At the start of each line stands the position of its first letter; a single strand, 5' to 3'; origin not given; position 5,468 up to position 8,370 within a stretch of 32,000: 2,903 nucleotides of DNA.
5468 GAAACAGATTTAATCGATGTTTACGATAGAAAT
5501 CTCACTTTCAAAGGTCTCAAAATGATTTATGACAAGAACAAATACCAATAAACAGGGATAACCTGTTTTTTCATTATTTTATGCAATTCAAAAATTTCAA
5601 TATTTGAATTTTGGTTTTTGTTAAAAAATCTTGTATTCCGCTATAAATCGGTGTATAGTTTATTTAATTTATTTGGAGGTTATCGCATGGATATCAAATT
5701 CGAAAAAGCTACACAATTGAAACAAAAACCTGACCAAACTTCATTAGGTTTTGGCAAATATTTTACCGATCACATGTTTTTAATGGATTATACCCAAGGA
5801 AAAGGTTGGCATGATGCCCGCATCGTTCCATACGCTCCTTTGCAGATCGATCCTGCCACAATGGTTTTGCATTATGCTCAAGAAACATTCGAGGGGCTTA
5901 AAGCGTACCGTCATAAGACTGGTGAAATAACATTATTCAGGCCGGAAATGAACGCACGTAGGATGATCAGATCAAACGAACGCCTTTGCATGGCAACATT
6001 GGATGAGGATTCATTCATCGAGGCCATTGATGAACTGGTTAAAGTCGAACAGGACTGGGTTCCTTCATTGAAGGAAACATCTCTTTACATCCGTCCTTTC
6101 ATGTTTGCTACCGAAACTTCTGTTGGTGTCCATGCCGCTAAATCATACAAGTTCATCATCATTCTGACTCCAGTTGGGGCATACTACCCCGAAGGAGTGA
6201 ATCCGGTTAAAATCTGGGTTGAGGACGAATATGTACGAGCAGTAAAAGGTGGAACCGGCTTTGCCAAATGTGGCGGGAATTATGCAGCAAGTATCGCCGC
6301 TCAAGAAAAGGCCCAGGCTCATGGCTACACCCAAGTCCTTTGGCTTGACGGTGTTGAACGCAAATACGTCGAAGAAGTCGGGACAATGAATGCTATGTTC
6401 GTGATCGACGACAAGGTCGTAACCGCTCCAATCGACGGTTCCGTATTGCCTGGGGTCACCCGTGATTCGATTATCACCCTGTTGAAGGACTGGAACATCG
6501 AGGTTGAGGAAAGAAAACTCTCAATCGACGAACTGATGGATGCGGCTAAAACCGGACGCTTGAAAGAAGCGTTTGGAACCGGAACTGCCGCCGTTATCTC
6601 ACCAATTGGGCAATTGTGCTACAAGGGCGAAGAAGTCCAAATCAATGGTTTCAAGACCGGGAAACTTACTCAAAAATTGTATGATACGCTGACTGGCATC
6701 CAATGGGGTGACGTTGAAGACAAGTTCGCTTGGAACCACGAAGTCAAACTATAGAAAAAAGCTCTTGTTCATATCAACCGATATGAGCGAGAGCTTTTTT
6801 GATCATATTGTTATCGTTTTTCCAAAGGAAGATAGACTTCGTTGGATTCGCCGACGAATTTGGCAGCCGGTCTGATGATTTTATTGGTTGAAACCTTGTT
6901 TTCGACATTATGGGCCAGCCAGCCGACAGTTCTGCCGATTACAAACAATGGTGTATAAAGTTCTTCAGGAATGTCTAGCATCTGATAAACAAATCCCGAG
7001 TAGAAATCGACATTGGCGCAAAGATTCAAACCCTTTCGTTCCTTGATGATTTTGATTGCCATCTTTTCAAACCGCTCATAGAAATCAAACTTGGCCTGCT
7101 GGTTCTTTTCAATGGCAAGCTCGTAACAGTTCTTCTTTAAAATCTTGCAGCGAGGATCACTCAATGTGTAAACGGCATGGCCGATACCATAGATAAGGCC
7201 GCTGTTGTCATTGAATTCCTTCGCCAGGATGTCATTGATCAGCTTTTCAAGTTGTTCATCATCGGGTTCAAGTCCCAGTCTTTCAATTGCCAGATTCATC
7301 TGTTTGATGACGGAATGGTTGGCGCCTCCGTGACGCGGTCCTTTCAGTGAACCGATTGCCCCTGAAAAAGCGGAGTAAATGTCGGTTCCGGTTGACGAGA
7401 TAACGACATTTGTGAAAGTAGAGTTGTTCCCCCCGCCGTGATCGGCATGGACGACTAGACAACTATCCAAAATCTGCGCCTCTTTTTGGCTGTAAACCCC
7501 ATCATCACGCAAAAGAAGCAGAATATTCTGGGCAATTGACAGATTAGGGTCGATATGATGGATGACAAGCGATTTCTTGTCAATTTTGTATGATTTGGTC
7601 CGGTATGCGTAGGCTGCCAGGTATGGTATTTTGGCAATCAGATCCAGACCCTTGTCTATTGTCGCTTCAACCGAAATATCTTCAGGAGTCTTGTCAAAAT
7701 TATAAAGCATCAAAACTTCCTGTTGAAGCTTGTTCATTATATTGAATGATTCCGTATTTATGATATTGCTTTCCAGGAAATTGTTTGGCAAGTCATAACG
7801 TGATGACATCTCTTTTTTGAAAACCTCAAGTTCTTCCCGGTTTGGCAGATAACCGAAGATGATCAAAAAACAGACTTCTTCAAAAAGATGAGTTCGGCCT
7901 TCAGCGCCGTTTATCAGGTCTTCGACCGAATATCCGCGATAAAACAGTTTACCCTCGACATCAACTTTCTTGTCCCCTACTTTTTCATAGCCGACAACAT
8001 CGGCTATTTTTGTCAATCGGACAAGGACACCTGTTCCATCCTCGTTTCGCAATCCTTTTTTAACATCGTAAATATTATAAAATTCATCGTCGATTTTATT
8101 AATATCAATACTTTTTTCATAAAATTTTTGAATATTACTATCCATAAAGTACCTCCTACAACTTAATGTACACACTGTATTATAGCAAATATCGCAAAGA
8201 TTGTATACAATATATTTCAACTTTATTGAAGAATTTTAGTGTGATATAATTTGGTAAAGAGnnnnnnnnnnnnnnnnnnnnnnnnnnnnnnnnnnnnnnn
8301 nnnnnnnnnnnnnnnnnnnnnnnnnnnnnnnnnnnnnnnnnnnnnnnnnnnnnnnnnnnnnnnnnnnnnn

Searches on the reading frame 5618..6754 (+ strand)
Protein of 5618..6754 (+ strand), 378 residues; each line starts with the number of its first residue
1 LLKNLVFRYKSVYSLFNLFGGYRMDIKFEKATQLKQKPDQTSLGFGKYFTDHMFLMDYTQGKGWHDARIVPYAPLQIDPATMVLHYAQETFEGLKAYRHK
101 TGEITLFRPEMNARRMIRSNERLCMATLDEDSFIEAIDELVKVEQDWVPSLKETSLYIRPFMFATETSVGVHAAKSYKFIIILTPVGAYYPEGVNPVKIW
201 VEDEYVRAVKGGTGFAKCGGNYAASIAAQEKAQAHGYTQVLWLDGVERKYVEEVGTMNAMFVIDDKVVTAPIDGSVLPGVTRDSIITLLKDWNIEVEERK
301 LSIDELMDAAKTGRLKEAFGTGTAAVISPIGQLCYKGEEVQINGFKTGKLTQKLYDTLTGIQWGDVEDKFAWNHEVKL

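Call 57: search_protein_families(library=pfam, proteins=[window:5618-6754:+], max_evalue=0.00001)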
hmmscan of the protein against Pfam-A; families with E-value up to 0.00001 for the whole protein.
window:5618-6754:+ (378 aa): 1 family
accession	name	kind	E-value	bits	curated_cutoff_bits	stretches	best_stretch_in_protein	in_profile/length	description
PF01063.24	Aminotran_4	-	1.1e-31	110.9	28.5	1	91-332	3-222/223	Amino-transferase class IV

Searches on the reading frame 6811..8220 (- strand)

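Call 57: search_protein_families(library=pfam, proteins=[window:6811-8220:-], max_evalue=0.00001)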
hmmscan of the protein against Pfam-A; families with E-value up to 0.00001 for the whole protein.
window:6811-8220:- (469 aa): 1 family
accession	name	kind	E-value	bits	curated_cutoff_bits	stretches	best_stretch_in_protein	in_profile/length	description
PF00285.26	Citrate_synt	-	2.5e-106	356.2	27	1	64-452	4-357/357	Citrate synthase, C-terminal domain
